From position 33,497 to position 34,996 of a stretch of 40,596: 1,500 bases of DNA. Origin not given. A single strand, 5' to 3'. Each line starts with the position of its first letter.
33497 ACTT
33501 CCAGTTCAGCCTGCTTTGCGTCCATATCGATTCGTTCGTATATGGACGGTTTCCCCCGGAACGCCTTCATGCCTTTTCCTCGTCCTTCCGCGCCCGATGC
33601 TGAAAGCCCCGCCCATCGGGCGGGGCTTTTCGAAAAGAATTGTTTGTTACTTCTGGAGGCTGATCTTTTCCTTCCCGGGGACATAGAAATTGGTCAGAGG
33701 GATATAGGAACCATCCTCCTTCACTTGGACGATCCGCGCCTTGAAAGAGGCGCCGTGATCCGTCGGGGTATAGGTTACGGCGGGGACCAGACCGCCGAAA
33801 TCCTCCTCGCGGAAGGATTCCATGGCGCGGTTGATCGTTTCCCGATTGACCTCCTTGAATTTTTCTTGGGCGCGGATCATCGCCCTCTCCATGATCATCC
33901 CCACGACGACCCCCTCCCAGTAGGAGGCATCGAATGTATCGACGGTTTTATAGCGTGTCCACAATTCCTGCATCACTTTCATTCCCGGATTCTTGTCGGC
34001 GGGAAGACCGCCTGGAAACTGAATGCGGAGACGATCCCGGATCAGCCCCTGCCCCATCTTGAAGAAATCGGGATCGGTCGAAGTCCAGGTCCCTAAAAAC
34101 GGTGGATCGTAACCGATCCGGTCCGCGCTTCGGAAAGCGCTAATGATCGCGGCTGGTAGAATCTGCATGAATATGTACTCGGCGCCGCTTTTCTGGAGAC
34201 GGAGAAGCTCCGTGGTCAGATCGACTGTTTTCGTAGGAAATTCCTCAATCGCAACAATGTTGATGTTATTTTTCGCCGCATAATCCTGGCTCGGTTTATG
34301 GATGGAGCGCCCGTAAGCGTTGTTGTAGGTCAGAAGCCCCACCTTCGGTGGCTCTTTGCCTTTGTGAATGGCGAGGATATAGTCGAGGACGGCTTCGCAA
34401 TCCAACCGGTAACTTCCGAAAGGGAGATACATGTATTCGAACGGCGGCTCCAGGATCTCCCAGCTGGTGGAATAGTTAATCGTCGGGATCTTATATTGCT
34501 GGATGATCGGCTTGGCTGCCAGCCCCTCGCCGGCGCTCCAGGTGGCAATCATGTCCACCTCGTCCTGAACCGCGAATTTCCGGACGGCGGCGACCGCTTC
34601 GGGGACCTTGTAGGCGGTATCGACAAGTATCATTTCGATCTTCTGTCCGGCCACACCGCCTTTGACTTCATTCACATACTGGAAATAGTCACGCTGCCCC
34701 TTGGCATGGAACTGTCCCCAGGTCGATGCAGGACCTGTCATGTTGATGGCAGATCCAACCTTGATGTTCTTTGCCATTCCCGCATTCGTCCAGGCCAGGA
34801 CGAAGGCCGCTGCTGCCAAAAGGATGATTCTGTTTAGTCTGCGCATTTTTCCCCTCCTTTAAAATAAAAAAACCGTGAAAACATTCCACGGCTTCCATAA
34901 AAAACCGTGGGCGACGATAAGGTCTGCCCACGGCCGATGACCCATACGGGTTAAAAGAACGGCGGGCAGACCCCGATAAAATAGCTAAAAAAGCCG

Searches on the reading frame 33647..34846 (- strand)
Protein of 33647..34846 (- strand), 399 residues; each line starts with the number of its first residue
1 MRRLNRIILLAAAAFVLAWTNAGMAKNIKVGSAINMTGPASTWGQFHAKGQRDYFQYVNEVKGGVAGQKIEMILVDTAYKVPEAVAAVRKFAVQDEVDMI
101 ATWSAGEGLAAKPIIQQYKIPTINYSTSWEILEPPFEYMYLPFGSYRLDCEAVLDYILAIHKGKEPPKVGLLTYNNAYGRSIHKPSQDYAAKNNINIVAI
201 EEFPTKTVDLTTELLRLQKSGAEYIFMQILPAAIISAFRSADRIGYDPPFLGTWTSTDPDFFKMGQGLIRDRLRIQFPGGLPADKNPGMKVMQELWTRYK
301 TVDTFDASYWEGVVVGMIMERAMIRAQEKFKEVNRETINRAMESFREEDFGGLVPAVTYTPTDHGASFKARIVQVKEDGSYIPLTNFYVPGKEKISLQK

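Call 6: search_protein_families(library=pfam, proteins=[window:33647-34846:-])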
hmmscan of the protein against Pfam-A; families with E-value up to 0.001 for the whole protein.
window:33647-34846:- (399 aa): 3 families
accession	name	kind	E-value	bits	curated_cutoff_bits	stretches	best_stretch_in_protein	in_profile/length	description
PF13458.12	Peripla_BP_6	-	2.8e-49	169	31.7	1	28-379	2-342/343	Periplasmic binding protein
PF01094.35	ANF_receptor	-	4.5e-11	42.8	25.4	1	56-248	11-204/353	Receptor family ligand binding region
PF13433.12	Peripla_BP_5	-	4.5e-06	26.4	27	1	28-381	1-342/363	Periplasmic binding protein domain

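Call 11: find_related_loci(query=window:33647-34846:-, collection=genome_contigs, flank=3000)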
Query window:33647-34846:- (399 aa) in genome_contigs; peptide patterns used: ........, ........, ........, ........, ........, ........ (x = any residue, [..] = any of these).
183 stretches matched a pattern; 162 encode a relative of the query (tblastn E <= 1e-3); the best 80 are kept; 80 distinct loci.
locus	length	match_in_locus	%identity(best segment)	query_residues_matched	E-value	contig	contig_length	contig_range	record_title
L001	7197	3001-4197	91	1-399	0e+0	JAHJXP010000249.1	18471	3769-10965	MAG: Proteobacteria bacterium isolate UML_B.mb.18 UML_B.mb.18_k141_137180, whole genome shotgun sequence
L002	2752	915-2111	86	1-399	0e+0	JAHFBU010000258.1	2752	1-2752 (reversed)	MAG: Syntrophaceae bacterium isolate nzgw205 NODE_165178_length_2753_cov_3.104103, whole genome shotgun sequence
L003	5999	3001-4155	88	15-399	0e+0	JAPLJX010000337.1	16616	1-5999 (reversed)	MAG: Deltaproteobacteria bacterium isolate LacPavin_0818_WC55_MAG_56_7 LacPavin_0818_WC55_scaffold_141899, whole genome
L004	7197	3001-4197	84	1-399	0e+0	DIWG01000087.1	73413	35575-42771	MAG TPA_asm: Syntrophaceae bacterium UBA6112 UBA6112_contig_1782, whole genome shotgun sequence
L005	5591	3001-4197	84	1-399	0e+0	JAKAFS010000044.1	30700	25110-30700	MAG: Deltaproteobacteria bacterium isolate WY2.bin112 NODE_1926_length_30700_cov_1.569326, whole genome shotgun sequence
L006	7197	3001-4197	82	1-399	0e+0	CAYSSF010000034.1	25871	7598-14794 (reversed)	MAG TPA_asm: uncultured Syntrophaceae bacterium isolate SRP062349_co5_36 genome assembly, contig: NODE_531_length_25871_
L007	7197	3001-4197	84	1-399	0e+0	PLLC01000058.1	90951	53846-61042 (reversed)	MAG: Syntrophaceae bacterium isolate fen_1170 73.20120800_E3X.7_contig_4044, whole genome shotgun sequence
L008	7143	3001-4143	86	19-399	0e+0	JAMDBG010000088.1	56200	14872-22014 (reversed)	MAG: Deltaproteobacteria bacterium isolate FK_Sedi_B_Bin.221 NODE_1385_length_56200_cov_3.2923, whole genome shotgun seq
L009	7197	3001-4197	83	1-399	0e+0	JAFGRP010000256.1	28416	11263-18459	MAG: Deltaproteobacteria bacterium isolate Zod_Metabat.836 k87_14490054, whole genome shotgun sequence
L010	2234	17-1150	85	22-399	0e+0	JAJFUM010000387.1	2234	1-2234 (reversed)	MAG: Deltaproteobacteria bacterium isolate bin.454 k141_2608071, whole genome shotgun sequence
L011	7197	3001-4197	80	1-399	0e+0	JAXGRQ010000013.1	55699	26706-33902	MAG: Syntrophales bacterium isolate AnMBR.bin353 bin353_13, whole genome shotgun sequence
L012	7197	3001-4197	80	1-399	0e+0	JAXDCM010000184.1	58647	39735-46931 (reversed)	MAG: Syntrophales bacterium isolate POMEDNA-B44 Raw1_k127_237254, whole genome shotgun sequence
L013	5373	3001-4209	80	1-399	0e+0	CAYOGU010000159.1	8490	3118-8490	MAG TPA_asm: uncultured Syntrophus sp. isolate binchicken_co265_2 genome assembly, contig: NODE_12005_length_8490_cov_4.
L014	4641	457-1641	78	5-399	0e+0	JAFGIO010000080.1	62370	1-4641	MAG: Deltaproteobacteria bacterium isolate Zod_Metabat.215 k87_1643966, whole genome shotgun sequence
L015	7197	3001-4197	77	1-399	0e+0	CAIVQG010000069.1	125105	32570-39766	MAG: uncultured delta proteobacterium isolate AlinenLipids_bin-4002 genome assembly, contig: bin-4002:69/83, whole genom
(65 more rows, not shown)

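Call 17: search_solved_structures(query=window:33647-34846:-, max_evalue=0.001)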
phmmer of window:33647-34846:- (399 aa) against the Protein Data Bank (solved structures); distinct sequences matched with E-value up to 0.001: 27.
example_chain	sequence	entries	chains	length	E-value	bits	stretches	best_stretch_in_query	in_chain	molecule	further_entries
3lkb_A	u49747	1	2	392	6.2e-31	110.7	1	36-387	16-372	Probable branched-chain amino acid ABC transporter, amino acid binding protein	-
4n03_A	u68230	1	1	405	9.5e-12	47.5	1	25-377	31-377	ABC-type branched-chain amino acid transport systems periplasmic component-like protein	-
7ylt_B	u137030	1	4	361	2.6e-10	42.8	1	27-379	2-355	Putative ABC transporter, substrate-binding protein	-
4kv7_A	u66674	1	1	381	3.5e-09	39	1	26-380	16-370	Probable leucine/isoleucine/valine-binding protein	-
3lop_A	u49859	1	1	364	6.8e-09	38.1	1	28-360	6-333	Substrate binding periplasmic protein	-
1usg_A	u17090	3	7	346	6.9e-09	38.1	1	28-252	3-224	LEUCINE-SPECIFIC BINDING PROTEIN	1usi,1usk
1z15_A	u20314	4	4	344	7.7e-08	34.6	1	27-252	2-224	Leu/Ile/Val-binding protein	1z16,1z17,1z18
2lbp_A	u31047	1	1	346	8.6e-08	34.5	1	28-252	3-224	LEUCINE-BINDING PROTEIN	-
4ru0_A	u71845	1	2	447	1.3e-07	33.9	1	21-338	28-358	Putative branched-chain amino acid ABC transporter, periplasmic branched-chain amino acid-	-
4q6w_A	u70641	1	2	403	2.1e-07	33.2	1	9-228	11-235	Putative leu/ile/val-binding protein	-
2liv_A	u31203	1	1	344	2.8e-07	32.8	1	27-252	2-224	LEUCINE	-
4n0q_A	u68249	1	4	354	2.8e-07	32.8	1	27-299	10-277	Leu/Ile/Val-binding protein homolog 3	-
4obb_A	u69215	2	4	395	1.5e-06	30.4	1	26-252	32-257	Amino acid/amide ABC transporter substrate-binding protein, HAAT family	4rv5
4nqr_A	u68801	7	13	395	1.5e-06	30.3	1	26-252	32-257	Amino acid/amide ABC transporter substrate-binding protein, HAAT family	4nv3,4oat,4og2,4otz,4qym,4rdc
3eaf_A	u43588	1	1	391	3.8e-06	29.1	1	25-391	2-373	ABC transporter, substrate binding protein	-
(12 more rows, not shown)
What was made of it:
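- The closest solved relative of the binding protein is annotated as a branched-chain amino-acid binding protein (3LKB, call 17).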

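Call 31: search_protein_families(library=ncbifam, proteins=[window:33647-34846:-])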
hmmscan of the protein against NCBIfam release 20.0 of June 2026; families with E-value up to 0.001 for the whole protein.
window:33647-34846:- (399 aa): 3 families
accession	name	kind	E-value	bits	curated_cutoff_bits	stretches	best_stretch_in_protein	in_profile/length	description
NF011933.0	PRK15404.1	subfamily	9.4e-17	61.1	477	1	9-252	8-248/370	high-affinity branched-chain amino acid ABC transporter substrate-binding protein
TIGR03407.1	urea_ABC_UrtA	exception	1.9e-05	23.7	492.75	1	61-380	33-344/361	urea ABC transporter substrate-binding protein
TIGR03669.1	urea_ABC_arch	equivalog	0.00034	19.7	494.8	1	33-240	6-207/375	urea ABC transporter substrate-binding protein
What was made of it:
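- On Ribosome-mediated (leader-peptide) transcription attenuators: The substrate of the window's transporter and ligase is unknown (calls 17, 31).
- Tried and rejected: The results were uninformative (calls 17, 31).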

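Call 58: search_protein_families(library=pfam, max_evalue=0.00001, proteins=[L191:242-1372:+, L191:1760-2779:+, L191:2985-3794:+, L191:3754-4572:+])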
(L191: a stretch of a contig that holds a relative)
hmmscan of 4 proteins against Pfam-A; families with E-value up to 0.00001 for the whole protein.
L191:242-1372:+ (376 aa): 2 families
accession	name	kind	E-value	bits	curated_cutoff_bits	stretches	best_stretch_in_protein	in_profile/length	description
PF00591.27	Glycos_transf_3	-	2e-77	260.7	27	1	101-339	14-252/253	Glycosyl transferase family, a/b domain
PF02885.22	Glycos_trans_3N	-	1.7e-18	66.5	26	1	6-67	2-63/63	Glycosyl transferase family, helical bundle domain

L191:1760-2779:+ (339 aa): 3 families
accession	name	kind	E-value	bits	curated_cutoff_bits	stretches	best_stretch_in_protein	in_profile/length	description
PF00793.26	DAHP_synth_1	-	1.4e-82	277.1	25.5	1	89-330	9-266/270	DAHP synthetase I family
PF18152.6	DAHP_snth_FXD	-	5e-15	55.5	27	1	2-68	1-66/67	DAHP synthase ferredoxin-like domain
PF03102.20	NeuB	-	2.9e-11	43.7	22.1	1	144-337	53-238/241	NeuB family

L191:2985-3794:+ (269 aa): 1 family
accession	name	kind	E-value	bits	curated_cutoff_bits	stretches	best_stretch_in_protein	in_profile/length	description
PF02153.23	PDH_N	-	2.7e-21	76.1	26.5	1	31-146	18-145/154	Prephenate dehydrogenase, nucleotide-binding domain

L191:3754-4572:+ (272 aa): 2 families
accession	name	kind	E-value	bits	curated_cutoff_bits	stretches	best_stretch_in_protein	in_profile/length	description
PF00800.23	PDT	-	3e-63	213.3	25.2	1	3-179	1-179/181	Prephenate dehydratase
PF01842.31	ACT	-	3.7e-06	27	27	1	207-254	19-65/66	ACT domain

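Call 67: find_encoding_contigs(protein=window:33647-34846:-, flank=2000, max_places=4)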
Protein window:33647-34846:- (399 aa): 9 contigs read that carry it; 4 places shown.
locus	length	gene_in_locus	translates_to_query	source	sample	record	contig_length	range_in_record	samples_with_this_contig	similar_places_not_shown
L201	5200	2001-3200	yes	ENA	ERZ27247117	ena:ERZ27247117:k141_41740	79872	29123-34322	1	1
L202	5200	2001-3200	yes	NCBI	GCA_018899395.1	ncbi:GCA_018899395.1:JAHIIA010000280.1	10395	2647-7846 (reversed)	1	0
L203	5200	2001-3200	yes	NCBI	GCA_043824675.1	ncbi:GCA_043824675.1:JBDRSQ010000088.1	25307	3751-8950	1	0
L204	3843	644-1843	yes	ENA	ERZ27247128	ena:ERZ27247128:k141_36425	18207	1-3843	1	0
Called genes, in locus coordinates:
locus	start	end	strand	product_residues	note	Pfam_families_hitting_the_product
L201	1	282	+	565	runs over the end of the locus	PF25323:6TM_PilS, PF00989:PAS, PF13188:PAS_8 (weak), PF08448:PAS_4, PF13426:PAS_9, PF00512:HisKA, PF02518:HATPase_c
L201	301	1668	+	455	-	PF00072:Response_reg, PF00158:Sigma54_activat, PF14532:Sigma54_activ_2, PF07728:AAA_5, PF25601:AAA_lid_14, PF02954:HTH_8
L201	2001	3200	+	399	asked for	PF13433:Peripla_BP_5 (weak), PF13458:Peripla_BP_6, PF01094:ANF_receptor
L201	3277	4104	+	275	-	PF00005:ABC_tran, PF13304:AAA_21 (faint), PF12399:BCA_ABC_TP_C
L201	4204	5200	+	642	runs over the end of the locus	PF00501:AMP-binding, PF23562:AMP-binding_C_3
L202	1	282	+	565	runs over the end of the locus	PF25323:6TM_PilS, PF00989:PAS, PF13188:PAS_8 (weak), PF08448:PAS_4, PF13426:PAS_9, PF00512:HisKA, PF02518:HATPase_c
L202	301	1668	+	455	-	PF00072:Response_reg, PF00158:Sigma54_activat, PF14532:Sigma54_activ_2, PF07728:AAA_5 (weak), PF25601:AAA_lid_14, PF02954:HTH_8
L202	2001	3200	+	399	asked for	PF13433:Peripla_BP_5 (weak), PF13458:Peripla_BP_6, PF01094:ANF_receptor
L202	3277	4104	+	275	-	PF00005:ABC_tran, PF13304:AAA_21 (faint), PF12399:BCA_ABC_TP_C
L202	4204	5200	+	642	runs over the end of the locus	PF00501:AMP-binding, PF23562:AMP-binding_C_3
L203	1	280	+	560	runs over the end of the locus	PF25323:6TM_PilS, PF00989:PAS, PF13188:PAS_8 (weak), PF08448:PAS_4, PF13426:PAS_9, PF00512:HisKA, PF02518:HATPase_c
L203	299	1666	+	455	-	PF00072:Response_reg, PF00158:Sigma54_activat, PF14532:Sigma54_activ_2, PF07728:AAA_5 (weak), PF25601:AAA_lid_14, PF02954:HTH_8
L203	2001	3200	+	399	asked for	PF13433:Peripla_BP_5 (weak), PF13458:Peripla_BP_6, PF01094:ANF_receptor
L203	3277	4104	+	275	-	PF00005:ABC_tran, PF13304:AAA_21 (faint), PF12399:BCA_ABC_TP_C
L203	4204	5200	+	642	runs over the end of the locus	PF00501:AMP-binding, PF23562:AMP-binding_C_3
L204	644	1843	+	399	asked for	PF13433:Peripla_BP_5 (weak), PF13458:Peripla_BP_6, PF01094:ANF_receptor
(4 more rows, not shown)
